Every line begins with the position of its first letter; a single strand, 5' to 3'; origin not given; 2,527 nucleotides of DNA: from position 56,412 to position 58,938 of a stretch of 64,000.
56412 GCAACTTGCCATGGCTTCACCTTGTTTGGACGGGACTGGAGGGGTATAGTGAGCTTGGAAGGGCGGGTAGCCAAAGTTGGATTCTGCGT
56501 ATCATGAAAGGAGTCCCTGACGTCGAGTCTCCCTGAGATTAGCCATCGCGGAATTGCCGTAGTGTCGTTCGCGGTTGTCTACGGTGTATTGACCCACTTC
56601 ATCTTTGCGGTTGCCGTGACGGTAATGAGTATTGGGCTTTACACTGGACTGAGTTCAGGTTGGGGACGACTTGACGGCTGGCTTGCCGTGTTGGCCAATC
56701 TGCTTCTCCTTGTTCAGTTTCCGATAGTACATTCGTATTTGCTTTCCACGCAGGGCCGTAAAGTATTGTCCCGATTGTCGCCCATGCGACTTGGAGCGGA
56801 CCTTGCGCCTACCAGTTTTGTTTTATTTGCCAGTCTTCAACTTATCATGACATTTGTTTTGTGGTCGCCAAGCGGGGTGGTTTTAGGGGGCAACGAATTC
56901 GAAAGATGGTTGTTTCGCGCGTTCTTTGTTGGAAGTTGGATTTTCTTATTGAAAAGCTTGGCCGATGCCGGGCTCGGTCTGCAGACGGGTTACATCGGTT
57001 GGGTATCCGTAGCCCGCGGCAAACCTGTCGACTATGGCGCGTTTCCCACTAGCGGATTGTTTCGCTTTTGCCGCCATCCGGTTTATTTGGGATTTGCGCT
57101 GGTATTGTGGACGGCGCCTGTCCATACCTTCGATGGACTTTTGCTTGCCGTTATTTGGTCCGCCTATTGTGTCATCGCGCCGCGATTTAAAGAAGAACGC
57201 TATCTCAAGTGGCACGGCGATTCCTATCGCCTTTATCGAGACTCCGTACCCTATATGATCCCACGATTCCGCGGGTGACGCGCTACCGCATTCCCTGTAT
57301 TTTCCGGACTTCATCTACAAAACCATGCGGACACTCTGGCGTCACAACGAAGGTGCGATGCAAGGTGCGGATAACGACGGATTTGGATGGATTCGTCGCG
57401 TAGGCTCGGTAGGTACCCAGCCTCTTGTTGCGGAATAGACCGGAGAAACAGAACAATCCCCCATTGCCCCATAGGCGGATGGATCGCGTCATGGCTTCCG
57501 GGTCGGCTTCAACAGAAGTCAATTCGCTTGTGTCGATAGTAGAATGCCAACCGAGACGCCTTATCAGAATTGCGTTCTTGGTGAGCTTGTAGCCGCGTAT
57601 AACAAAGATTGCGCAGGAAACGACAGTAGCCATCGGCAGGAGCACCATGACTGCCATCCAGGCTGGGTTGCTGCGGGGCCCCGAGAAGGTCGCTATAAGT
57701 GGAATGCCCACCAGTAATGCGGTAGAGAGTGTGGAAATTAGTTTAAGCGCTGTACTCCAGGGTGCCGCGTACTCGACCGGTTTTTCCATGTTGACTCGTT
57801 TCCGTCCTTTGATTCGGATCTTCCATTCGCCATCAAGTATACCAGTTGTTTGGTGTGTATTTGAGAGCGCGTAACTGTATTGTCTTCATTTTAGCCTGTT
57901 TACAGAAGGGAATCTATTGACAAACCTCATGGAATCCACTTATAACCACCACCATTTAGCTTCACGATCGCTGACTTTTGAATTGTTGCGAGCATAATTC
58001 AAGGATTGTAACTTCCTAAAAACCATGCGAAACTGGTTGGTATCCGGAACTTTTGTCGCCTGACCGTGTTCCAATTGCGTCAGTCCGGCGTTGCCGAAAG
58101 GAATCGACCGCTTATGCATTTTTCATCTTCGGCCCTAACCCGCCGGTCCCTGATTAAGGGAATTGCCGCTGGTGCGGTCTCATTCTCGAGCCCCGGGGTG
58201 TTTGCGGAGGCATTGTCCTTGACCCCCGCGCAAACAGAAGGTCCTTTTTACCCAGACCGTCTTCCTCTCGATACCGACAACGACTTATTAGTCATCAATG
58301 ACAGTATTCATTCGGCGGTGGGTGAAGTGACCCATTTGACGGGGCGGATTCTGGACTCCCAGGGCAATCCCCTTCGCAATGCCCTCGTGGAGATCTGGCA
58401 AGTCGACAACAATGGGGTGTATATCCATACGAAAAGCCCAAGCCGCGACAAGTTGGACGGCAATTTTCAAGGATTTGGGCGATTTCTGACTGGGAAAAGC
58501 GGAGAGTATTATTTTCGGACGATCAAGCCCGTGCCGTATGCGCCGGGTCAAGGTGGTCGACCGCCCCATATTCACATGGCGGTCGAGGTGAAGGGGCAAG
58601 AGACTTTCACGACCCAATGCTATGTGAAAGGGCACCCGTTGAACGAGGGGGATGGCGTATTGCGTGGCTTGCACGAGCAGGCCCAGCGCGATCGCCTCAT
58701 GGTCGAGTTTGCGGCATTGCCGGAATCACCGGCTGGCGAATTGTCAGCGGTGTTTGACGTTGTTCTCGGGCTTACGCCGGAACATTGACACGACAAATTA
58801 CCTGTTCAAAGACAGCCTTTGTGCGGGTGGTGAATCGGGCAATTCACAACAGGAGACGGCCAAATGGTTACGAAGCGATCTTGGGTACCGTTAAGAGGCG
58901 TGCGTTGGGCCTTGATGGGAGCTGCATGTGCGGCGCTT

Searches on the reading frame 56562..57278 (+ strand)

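Call 36: search_protein_families(library=pfam, proteins=[window:56562-57278:+], max_evalue=0.0001)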
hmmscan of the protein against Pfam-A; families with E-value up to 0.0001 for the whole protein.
window:56562-57278:+ (238 aa): 1 family
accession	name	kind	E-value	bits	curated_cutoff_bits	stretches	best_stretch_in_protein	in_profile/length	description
PF06966.17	DUF1295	-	1e-07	32.1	20.4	1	77-199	78-193/235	Protein of unknown function (DUF1295)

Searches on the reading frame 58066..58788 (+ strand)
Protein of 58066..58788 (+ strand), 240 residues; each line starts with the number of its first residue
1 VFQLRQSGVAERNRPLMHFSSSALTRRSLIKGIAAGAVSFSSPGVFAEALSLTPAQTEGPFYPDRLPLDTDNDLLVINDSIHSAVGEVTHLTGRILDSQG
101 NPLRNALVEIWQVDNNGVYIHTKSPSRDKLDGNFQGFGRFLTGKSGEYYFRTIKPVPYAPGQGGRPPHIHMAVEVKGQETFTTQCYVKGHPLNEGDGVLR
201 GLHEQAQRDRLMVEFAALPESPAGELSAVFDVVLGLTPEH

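Call 36: search_protein_families(library=pfam, proteins=[window:58066-58788:+], max_evalue=0.0001)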
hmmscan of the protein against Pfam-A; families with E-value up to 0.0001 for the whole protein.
window:58066-58788:+ (240 aa): 1 family
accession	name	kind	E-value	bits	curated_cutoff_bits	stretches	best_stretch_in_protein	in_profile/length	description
PF00775.27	Dioxygenase_C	-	3e-28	99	27.3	1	58-234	2-180/182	Dioxygenase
